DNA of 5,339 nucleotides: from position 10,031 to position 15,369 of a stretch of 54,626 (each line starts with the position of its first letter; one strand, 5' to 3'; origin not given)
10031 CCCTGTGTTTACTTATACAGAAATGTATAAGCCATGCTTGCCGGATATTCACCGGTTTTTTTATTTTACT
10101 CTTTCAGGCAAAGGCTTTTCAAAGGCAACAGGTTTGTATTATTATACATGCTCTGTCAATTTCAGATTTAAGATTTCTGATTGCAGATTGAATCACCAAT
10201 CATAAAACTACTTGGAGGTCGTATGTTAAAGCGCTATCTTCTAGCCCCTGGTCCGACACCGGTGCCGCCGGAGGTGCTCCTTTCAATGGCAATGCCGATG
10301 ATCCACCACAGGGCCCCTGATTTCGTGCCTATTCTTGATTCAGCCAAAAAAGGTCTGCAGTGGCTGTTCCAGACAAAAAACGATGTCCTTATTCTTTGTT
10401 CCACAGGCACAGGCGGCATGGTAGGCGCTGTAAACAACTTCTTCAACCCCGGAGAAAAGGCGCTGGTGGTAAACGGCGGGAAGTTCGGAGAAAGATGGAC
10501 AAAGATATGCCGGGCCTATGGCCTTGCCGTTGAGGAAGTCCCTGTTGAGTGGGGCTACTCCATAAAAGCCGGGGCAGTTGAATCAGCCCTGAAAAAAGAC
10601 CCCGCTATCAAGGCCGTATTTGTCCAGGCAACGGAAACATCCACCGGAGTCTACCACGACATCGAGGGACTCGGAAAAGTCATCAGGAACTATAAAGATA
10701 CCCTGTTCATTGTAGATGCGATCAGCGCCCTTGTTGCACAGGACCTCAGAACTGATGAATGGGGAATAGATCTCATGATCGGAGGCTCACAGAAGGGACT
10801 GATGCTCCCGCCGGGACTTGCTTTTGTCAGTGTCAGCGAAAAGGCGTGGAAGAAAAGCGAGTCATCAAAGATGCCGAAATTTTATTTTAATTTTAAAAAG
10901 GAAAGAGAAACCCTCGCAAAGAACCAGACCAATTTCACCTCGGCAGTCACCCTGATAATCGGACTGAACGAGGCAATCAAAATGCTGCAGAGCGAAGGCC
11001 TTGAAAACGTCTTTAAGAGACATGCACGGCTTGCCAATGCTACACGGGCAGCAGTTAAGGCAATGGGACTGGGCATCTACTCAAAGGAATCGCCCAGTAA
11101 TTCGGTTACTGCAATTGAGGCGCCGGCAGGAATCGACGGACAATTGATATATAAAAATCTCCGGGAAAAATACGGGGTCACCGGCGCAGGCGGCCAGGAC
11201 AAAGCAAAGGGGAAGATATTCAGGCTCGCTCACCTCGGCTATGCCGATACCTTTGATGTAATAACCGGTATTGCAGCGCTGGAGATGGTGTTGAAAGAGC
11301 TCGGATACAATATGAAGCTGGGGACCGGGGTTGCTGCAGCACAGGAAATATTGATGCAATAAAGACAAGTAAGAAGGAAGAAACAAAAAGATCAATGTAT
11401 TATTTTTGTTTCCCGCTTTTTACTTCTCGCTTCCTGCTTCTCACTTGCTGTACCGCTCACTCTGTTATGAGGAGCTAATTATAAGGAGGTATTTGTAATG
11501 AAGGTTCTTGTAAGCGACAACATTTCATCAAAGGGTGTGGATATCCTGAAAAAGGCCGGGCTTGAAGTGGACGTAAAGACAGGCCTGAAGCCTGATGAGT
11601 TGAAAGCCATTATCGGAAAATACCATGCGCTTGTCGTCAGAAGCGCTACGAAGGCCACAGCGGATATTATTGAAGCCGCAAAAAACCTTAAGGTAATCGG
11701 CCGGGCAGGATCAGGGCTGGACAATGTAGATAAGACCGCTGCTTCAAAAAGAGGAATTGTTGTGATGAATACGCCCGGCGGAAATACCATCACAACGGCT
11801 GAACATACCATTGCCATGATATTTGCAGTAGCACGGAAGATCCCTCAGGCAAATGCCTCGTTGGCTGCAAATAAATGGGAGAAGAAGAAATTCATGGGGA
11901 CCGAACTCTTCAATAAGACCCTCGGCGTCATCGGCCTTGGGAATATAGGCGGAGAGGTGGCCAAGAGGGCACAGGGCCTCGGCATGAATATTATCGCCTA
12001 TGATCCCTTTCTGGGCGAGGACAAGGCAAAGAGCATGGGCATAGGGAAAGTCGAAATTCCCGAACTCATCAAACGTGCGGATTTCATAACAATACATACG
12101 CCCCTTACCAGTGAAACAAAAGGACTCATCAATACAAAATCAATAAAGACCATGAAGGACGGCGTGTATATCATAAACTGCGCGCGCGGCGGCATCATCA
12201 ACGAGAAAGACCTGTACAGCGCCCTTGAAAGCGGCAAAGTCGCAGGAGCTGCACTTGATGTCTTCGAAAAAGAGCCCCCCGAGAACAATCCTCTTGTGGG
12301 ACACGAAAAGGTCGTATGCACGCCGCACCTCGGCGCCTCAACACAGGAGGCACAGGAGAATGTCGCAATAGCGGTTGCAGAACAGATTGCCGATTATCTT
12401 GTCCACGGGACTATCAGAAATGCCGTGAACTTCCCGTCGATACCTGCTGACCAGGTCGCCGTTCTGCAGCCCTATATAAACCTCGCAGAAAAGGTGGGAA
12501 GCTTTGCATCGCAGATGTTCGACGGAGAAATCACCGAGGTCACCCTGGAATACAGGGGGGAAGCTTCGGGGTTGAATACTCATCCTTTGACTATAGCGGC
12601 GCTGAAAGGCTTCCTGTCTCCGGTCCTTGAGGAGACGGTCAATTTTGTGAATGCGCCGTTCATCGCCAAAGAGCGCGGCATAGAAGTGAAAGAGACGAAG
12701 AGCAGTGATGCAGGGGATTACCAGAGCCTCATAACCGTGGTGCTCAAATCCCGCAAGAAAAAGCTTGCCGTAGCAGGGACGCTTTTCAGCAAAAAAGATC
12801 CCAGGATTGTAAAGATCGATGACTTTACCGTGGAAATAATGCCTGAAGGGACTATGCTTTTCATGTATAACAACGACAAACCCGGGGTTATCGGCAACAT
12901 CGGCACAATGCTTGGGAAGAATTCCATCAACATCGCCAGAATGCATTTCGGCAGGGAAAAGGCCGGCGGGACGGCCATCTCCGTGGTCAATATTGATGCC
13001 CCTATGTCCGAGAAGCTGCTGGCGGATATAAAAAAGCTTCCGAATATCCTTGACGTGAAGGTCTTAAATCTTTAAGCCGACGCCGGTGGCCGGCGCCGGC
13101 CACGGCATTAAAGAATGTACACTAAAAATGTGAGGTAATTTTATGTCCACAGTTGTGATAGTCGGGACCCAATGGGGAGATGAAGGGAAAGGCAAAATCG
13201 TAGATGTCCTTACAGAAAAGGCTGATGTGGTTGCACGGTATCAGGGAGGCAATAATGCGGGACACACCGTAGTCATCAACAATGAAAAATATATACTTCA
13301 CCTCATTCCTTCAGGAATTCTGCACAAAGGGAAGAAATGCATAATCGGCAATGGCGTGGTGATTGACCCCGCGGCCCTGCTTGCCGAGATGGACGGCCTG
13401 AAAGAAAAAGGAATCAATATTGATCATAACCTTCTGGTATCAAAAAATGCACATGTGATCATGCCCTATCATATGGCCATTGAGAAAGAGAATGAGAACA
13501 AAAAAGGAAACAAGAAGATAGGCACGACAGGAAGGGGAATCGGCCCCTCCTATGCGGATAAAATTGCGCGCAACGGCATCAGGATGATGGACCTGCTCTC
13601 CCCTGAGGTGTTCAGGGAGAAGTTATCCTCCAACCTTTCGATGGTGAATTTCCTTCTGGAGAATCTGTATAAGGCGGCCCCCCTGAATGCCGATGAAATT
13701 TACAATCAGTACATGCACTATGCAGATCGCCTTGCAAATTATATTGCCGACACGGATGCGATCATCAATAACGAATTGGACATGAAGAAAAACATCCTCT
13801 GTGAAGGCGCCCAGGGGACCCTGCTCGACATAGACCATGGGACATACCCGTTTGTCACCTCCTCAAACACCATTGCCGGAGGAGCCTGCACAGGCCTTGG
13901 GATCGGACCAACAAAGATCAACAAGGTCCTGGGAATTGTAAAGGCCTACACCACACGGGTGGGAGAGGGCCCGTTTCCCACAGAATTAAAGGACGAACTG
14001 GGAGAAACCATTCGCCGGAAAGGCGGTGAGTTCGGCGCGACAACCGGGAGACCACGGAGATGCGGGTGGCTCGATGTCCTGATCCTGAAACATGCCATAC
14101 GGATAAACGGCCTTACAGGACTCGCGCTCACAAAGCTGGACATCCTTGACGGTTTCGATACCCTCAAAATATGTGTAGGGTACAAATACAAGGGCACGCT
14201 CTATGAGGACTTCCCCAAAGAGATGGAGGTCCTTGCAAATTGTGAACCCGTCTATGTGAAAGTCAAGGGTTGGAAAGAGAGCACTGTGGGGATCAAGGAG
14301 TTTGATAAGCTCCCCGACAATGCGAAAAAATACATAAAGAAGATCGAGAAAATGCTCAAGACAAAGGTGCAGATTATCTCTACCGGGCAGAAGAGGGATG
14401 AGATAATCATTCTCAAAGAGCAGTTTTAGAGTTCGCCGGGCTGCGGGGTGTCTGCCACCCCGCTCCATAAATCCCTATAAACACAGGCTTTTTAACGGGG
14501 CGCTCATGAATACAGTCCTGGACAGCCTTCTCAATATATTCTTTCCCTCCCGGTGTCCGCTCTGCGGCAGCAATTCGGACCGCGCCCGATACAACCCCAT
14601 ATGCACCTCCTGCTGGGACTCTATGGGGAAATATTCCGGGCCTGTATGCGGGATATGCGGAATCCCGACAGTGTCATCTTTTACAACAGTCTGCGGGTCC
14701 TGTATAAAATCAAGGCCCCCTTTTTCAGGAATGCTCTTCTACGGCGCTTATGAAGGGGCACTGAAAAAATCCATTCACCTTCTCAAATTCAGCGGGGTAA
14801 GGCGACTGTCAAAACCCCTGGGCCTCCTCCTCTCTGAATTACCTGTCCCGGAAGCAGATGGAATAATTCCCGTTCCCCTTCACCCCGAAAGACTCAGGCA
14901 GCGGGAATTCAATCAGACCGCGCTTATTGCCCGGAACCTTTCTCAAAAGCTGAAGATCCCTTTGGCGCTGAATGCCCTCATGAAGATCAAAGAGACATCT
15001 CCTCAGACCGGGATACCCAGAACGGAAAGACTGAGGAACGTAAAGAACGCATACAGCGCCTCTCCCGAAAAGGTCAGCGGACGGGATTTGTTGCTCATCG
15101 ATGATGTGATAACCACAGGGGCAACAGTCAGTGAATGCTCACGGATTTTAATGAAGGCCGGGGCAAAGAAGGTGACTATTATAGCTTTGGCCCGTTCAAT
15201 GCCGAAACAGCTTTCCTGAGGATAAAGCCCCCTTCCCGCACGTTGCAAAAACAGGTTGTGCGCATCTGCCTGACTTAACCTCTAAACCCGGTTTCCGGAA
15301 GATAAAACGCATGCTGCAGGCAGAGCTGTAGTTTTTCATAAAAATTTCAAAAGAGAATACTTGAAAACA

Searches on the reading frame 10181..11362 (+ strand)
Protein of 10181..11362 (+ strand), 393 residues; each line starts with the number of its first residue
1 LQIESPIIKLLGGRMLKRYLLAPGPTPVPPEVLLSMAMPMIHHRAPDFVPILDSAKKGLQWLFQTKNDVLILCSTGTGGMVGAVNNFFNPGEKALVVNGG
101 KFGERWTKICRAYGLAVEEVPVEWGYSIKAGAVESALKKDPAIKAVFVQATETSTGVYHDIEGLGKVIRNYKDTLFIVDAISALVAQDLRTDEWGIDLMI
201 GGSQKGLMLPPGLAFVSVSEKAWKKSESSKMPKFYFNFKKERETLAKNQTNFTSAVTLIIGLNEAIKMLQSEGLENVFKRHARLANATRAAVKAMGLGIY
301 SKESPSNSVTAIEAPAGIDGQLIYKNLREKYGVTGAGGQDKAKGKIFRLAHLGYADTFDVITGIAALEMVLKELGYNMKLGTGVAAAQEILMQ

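Call 59: search_protein_families(library=ncbifam, proteins=[window:10181-11362:+], max_evalue=1e-15)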
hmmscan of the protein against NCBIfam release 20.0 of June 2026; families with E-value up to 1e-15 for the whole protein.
window:10181-11362:+ (393 aa): 5 families
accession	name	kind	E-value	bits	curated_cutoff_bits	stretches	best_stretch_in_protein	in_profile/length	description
NF045640.1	AspGlyoxATaseBhcA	equivalog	1.2e-105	353.7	650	1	20-391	7-384/395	L-aspartate--glyoxylate aminotransferase BhcA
NF046070.1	PyrdoxPyrvTramin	equivalog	2.8e-57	194.2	600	1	20-374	8-367/369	pyridoxamine--pyruvate transaminase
TIGR03301.1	PhnW-AepZ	equivalog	8.7e-47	160.2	360.8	1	19-368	1-352/355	2-aminoethylphosphonate aminotransferase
NF010006.0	PRK13479.1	equivalog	3.3e-29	102.1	296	1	18-375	6-365/369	2-aminoethylphosphonate--pyruvate transaminase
TIGR02326.1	transamin_PhnW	equivalog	9.1e-28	97.4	400.8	1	20-370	6-359/363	2-aminoethylphosphonate--pyruvate transaminase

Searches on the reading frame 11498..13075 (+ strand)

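Call 43: search_protein_families(library=ncbifam, proteins=[window:11498-13075:+], max_evalue=1e-10)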
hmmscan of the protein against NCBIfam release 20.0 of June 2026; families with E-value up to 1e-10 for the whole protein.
window:11498-13075:+ (525 aa): 21 families
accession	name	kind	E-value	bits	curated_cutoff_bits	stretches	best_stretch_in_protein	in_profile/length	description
TIGR01327.1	PGDH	equivalog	1.7e-215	716.7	454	1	2-525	1-525/525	phosphoglycerate dehydrogenase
NF008759.0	PRK11790.1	equivalog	7.4e-80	268.6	404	1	1-320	12-336/410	phosphoglycerate dehydrogenase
NF009714.1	PRK13243.1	equivalog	4.4e-69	233.3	455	1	2-300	4-312/332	glyoxylate reductase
NF005069.0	PRK06487.1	equivalog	3.7e-59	200.4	448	1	45-307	51-317/320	2-hydroxyacid dehydrogenase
NF006263.0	PRK08410.1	equivalog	8.3e-52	176.5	389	1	43-302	43-308/311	D-2-hydroxyacid dehydrogenase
NF005387.0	PRK06932.1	equivalog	3.3e-48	164.3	492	1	44-302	46-311/314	2-hydroxyacid dehydrogenase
NF041369.1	Dhydh_Halo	equivalog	5.1e-48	163.9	400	1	63-310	55-304/305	D-2-hydroxyacid dehydrogenase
NF011938.0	PRK15409.1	equivalog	8.1e-47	159.8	492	1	32-311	33-319/324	glyoxylate/hydroxypyruvate reductase GhrB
NF005750.0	PRK07574.1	equivalog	1.6e-44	152.5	329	1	54-308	105-364/386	NAD-dependent formate dehydrogenase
NF001309.0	PRK00257.1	equivalog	2.5e-37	128.8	434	1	36-346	32-323/379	4-phosphoerythronate dehydrogenase PdxB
NF000492.1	vanH_gen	exception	4.3e-37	127.9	540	1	49-259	50-255/312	D-lactate dehydrogenase VanH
NF006374.0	PRK08605.1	subfamily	6e-36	124.2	356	1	20-311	24-332/332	D-lactate dehydrogenase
NF005027.0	PRK06436.1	equivalog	3.3e-35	121.7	261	1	61-310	47-288/303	2-hydroxyacid dehydrogenase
NF009127.0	PRK12480.1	equivalog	2.1e-30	105.8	579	1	63-261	69-266/330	D-lactate dehydrogenase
NF000371.1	vanH_Agroup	exception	2.2e-30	106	700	1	54-259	60-260/322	VanH-A/VanH-Pt family D-lactate dehydrogenase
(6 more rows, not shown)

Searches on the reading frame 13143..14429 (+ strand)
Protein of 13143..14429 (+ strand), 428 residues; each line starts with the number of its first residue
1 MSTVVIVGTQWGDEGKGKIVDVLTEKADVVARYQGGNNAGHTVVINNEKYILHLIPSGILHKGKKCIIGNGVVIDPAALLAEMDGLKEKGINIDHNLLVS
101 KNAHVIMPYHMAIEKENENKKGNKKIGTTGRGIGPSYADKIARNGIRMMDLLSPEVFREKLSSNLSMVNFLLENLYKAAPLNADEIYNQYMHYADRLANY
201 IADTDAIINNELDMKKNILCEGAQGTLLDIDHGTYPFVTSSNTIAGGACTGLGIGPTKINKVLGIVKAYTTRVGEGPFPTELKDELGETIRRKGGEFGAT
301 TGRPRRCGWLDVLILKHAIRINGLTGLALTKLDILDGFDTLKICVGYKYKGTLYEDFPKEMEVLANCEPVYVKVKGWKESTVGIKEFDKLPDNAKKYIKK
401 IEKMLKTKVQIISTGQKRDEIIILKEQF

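Call 43: search_protein_families(library=ncbifam, proteins=[window:13143-14429:+], max_evalue=1e-10)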
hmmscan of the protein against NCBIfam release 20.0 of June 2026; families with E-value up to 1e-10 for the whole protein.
window:13143-14429:+ (428 aa): 6 families
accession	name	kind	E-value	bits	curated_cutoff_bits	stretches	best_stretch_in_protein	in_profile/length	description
NF002223.0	PRK01117.1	equivalog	1.9e-201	669.5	402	1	1-428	1-428/430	adenylosuccinate synthase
TIGR00184.1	purA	equivalog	1.5e-179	597.3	395.55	1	5-427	1-423/425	adenylosuccinate synthase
NF010357.0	PRK13785.1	equivalog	3.3e-133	444.7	700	1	3-427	2-453/455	adenylosuccinate synthase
NF010355.0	PRK13783.1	equivalog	5.8e-133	443.9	445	1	4-422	3-402/404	adenylosuccinate synthase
NF003295.0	PRK04293.1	equivalog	9.9e-87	291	368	2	195-336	147-286/337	adenylosuccinate synthetase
NF038379.2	amino_Aden_PurZ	exception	1.9e-38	132.4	300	1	5-322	3-292/293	succino-amino-deoxyadenylate synthase PurZ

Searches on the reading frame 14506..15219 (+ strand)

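Call 59: search_protein_families(library=ncbifam, proteins=[window:14506-15219:+], max_evalue=1e-15)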
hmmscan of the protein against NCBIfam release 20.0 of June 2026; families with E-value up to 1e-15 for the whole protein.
window:14506-15219:+ (237 aa): 2 families
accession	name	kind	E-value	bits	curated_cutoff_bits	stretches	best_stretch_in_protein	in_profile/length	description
NF008616.0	PRK11595.1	equivalog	6.3e-40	137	304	1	14-231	5-226/227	DNA utilization protein GntX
TIGR00201.1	comF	subfamily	2.2e-30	106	233.55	1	44-230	11-190/190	ComF family protein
